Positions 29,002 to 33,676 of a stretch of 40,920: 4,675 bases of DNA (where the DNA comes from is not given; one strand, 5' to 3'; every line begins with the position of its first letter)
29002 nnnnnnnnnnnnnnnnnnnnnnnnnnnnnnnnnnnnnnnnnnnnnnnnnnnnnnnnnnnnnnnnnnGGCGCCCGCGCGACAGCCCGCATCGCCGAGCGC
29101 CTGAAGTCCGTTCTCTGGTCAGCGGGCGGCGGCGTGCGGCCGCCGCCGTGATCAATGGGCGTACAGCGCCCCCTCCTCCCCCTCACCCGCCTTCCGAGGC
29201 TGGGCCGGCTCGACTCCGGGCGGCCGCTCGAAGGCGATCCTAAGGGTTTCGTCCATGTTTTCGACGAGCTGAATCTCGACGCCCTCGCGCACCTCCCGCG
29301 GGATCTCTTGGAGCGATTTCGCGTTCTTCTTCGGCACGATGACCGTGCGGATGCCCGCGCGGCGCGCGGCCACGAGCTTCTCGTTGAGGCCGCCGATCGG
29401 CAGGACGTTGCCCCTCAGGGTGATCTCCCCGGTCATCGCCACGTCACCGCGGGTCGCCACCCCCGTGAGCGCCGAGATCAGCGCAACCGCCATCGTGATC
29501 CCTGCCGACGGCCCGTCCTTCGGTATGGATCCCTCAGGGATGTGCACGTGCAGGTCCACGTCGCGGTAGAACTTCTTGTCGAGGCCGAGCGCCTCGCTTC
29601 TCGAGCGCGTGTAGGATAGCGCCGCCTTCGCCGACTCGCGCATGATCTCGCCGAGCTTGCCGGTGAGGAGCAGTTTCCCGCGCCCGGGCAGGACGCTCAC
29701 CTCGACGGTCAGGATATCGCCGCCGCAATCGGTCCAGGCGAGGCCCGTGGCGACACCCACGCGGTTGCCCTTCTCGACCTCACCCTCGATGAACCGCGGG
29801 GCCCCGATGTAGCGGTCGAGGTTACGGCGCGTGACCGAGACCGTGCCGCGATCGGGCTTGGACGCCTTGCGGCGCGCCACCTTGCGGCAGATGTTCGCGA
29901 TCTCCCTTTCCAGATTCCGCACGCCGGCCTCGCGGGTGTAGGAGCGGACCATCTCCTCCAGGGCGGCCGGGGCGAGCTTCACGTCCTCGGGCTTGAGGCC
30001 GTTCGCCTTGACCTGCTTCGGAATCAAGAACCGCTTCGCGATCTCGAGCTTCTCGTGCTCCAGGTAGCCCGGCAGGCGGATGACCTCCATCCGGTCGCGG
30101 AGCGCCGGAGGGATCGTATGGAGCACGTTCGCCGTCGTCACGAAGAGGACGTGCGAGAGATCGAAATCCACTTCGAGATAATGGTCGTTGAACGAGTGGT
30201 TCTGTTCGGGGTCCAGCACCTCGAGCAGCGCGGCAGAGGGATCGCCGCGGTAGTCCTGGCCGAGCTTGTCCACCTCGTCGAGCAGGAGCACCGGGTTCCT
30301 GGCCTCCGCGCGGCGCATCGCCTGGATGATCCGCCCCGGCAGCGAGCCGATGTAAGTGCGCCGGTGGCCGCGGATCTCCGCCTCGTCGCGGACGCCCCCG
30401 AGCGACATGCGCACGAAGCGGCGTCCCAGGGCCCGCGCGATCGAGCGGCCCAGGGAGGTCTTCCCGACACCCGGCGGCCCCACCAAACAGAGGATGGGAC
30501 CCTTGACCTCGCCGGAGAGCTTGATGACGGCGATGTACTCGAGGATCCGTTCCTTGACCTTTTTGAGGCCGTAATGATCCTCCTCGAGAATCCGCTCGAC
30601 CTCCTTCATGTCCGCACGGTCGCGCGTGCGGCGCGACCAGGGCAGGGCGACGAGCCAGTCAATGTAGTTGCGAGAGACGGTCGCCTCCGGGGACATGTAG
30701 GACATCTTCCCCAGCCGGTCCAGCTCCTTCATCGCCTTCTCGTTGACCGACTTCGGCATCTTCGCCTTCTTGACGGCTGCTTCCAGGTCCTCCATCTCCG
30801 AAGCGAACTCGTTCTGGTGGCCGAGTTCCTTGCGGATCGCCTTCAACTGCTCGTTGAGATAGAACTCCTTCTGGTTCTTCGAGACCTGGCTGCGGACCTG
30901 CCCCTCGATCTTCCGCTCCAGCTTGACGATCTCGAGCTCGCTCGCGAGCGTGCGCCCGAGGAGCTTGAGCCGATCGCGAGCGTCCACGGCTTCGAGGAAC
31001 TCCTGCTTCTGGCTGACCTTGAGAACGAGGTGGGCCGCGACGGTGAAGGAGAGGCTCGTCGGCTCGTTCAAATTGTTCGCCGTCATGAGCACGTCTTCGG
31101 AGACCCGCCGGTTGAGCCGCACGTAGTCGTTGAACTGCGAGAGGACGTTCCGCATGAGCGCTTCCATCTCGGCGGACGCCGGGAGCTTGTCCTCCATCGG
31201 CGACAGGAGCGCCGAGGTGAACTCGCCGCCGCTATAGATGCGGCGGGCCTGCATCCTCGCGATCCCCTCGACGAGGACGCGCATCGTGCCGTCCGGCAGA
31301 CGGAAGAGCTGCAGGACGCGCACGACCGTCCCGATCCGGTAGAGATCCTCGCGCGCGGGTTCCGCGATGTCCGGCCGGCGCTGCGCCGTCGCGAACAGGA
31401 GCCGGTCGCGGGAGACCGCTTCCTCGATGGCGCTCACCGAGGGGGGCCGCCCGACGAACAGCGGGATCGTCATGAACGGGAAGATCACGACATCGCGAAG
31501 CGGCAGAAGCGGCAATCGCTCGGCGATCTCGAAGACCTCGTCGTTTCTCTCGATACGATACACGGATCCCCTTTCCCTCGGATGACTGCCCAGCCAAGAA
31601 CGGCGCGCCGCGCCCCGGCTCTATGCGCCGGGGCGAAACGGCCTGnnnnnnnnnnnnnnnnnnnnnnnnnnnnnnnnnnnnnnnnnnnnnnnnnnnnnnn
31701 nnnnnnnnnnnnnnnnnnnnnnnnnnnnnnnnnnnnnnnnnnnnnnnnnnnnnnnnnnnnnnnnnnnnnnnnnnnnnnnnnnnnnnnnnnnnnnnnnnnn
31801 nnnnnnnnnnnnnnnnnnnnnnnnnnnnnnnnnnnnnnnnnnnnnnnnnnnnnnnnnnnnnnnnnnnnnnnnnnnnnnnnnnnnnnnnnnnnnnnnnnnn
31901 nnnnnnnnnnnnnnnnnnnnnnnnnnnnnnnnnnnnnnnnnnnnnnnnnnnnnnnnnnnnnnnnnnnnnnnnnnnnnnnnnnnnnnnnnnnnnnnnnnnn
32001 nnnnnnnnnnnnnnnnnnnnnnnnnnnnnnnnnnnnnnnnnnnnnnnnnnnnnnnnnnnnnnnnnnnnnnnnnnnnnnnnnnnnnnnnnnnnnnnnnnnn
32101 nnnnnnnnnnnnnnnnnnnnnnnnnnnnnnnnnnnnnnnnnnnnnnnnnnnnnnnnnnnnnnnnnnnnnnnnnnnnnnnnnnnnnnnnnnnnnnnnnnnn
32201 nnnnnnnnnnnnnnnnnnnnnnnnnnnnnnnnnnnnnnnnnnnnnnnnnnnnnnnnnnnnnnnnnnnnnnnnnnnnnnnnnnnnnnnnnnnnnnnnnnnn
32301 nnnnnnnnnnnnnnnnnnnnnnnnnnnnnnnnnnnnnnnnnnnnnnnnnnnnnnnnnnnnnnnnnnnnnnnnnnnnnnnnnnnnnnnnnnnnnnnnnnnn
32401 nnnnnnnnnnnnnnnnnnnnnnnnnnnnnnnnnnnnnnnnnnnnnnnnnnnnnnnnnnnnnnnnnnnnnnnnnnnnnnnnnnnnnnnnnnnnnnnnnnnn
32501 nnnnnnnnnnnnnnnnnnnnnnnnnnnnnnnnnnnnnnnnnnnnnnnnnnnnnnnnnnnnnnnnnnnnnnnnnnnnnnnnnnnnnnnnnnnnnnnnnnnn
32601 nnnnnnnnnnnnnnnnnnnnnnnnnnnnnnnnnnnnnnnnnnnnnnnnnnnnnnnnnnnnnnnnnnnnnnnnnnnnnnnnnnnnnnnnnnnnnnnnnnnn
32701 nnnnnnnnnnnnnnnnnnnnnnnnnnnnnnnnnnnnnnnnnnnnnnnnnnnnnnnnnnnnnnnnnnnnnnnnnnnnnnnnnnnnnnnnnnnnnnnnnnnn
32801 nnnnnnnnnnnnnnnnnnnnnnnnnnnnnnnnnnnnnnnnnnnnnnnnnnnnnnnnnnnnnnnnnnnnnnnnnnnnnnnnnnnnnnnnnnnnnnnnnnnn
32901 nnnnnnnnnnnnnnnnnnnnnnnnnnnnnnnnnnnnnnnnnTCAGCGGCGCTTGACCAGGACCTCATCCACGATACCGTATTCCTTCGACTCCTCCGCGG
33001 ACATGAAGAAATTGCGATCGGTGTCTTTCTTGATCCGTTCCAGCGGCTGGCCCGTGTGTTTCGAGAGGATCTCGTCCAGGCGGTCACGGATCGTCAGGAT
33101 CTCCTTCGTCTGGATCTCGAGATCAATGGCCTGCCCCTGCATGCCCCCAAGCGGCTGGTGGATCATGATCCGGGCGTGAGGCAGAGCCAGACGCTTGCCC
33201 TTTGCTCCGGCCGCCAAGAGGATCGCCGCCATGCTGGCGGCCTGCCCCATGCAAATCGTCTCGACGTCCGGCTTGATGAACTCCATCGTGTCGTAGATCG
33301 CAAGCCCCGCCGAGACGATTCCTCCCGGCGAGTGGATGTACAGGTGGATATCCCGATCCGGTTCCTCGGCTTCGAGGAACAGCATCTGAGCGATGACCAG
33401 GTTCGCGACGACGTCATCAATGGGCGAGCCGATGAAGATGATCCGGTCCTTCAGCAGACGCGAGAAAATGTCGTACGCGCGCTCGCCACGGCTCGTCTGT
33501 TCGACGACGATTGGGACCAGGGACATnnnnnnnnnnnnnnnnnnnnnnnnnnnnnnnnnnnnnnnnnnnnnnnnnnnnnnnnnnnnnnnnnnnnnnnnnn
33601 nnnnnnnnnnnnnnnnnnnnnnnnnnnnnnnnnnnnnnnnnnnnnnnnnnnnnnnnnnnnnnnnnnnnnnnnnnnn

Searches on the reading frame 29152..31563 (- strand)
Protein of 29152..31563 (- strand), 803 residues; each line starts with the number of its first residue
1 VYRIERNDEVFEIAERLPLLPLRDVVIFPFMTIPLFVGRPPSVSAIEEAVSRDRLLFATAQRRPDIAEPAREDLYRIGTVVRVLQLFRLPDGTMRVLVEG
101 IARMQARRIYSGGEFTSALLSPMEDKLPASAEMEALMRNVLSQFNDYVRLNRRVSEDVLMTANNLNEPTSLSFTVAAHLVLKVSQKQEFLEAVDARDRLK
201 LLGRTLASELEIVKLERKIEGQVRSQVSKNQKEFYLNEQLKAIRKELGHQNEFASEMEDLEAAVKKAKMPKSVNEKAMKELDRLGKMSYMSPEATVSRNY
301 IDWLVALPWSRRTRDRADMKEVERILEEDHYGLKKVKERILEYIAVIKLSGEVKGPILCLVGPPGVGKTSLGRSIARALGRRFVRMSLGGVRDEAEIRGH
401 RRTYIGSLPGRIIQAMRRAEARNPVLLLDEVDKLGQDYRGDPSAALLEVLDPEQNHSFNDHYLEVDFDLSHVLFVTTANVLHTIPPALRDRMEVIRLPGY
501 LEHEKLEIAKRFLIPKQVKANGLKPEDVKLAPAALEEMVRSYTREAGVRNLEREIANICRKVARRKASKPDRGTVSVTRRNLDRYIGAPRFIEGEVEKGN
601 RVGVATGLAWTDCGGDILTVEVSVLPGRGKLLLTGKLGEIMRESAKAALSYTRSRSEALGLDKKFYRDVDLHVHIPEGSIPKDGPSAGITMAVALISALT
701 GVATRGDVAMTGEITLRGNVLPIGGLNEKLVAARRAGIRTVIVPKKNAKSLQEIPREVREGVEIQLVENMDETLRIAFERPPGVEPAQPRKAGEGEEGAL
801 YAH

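Call 14: search_protein_families(library=pfam, proteins=[window:29152-31563:-], max_evalue=0.00001)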
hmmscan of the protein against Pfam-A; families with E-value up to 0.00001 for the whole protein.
window:29152-31563:- (803 aa): 7 families
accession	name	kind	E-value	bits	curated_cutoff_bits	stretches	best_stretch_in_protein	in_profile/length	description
PF05362.19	Lon_C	-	1.7e-87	292.8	21.1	1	577-779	2-204/205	Lon protease (S16) C-terminal proteolytic domain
PF02190.22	LON_substr_bdg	-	6.3e-46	157.3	28.7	1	17-206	2-198/200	ATP-dependent protease La (LON) substrate-binding domain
PF00004.35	AAA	-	2.1e-25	90.1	21.2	1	358-496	1-127/131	ATPase family associated with various cellular activities (AAA)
PF22667.2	Lon_lid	-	3.7e-22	78.2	27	1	519-570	1-52/57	Lon protease AAA+ ATPase lid domain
PF07728.20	AAA_5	-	7.5e-10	39.4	22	1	358-492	2-139/139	AAA domain (dynein-related subfamily)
PF13541.12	ChlI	-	1.3e-08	35.2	27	1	670-747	44-121/121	Subunit ChlI of Mg-chelatase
PF13401.12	AAA_22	-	2.3e-06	28.4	27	0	356-474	6-121/130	AAA domain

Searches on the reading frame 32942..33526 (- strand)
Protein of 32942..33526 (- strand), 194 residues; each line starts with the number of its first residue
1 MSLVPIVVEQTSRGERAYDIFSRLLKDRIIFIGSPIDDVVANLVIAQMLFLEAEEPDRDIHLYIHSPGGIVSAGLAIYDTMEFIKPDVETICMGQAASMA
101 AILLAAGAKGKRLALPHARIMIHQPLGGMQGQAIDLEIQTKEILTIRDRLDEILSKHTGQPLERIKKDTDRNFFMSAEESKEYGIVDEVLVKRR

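Call 14: search_protein_families(library=pfam, proteins=[window:32942-33526:-], max_evalue=0.00001)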
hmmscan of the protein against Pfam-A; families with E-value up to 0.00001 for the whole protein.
window:32942-33526:- (194 aa): 1 family
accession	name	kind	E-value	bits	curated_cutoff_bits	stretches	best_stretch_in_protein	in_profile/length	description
PF00574.28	CLP_protease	-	1.8e-85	285.9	20.2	1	13-192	2-181/182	Clp protease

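Call 37: list_cluster_members(proteins=[window:32942-33526:-, window:31646-32902:-, window:25644-26924:-, window:29152-31563:-, window:35167-36237:-, P0005, P0003])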
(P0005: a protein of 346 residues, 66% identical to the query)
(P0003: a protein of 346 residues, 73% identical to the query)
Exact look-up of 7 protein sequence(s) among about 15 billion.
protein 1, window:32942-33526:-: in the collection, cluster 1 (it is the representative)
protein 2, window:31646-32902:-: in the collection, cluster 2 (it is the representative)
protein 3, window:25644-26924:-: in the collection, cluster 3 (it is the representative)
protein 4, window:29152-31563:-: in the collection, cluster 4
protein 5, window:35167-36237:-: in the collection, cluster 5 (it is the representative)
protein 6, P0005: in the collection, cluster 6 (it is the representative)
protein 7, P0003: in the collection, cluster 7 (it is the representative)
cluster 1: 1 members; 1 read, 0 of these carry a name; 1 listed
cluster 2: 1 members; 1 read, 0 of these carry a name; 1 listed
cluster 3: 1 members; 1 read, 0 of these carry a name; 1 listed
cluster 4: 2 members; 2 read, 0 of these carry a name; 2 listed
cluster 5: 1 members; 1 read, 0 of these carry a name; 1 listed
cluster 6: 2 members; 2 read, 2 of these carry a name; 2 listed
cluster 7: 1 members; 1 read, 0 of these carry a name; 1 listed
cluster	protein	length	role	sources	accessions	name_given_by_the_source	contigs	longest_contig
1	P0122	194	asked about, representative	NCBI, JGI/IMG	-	-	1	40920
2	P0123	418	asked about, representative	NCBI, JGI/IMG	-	-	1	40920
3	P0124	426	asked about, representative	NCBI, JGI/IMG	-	-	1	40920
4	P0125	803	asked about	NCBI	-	-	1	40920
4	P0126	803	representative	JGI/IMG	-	-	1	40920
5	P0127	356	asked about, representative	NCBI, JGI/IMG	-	-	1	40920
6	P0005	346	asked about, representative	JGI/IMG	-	GTP-binding protein YchF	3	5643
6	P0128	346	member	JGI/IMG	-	GTP-binding protein YchF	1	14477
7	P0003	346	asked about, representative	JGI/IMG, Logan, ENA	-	-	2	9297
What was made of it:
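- Tried and rejected: All window proteins are singletons without names (call 37).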

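Call 38: find_encoding_contigs(protein=P0128, flank=10000)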
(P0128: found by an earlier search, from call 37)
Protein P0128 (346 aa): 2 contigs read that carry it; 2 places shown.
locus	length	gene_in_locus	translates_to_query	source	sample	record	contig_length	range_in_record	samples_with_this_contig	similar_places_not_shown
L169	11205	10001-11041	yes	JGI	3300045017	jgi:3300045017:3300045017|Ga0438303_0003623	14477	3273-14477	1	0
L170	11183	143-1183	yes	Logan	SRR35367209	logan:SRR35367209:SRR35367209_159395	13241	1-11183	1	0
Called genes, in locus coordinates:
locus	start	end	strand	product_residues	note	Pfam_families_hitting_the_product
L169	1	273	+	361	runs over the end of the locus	PF00180:Iso_dh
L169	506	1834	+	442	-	PF05697:Trigger_N, PF00254:FKBP_C, PF05698:Trigger_C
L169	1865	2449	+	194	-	PF00574:CLP_protease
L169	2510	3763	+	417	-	PF06689:zf-C4_ClpX, PF00493:MCM (faint), PF05496:RuvB_N (faint), PF13401:AAA_22 (faint), PF00004:AAA, PF07724:AAA_2, PF07728:AAA_5 (weak), PF10431:ClpB_D2-small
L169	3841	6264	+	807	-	PF02190:LON_substr_bdg, PF13401:AAA_22 (faint), PF00004:AAA, PF07728:AAA_5, PF22667:Lon_lid, PF05362:Lon_C, PF13541:ChlI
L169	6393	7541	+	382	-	PF00266:Aminotran_5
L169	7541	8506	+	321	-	PF00389:2-Hacid_dh, PF02826:2-Hacid_dh_C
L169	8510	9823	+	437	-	PF00709:Adenylsucc_synt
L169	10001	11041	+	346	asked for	PF06071:YchF-GTPase_C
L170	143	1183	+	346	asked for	PF06071:YchF-GTPase_C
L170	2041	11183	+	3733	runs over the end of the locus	?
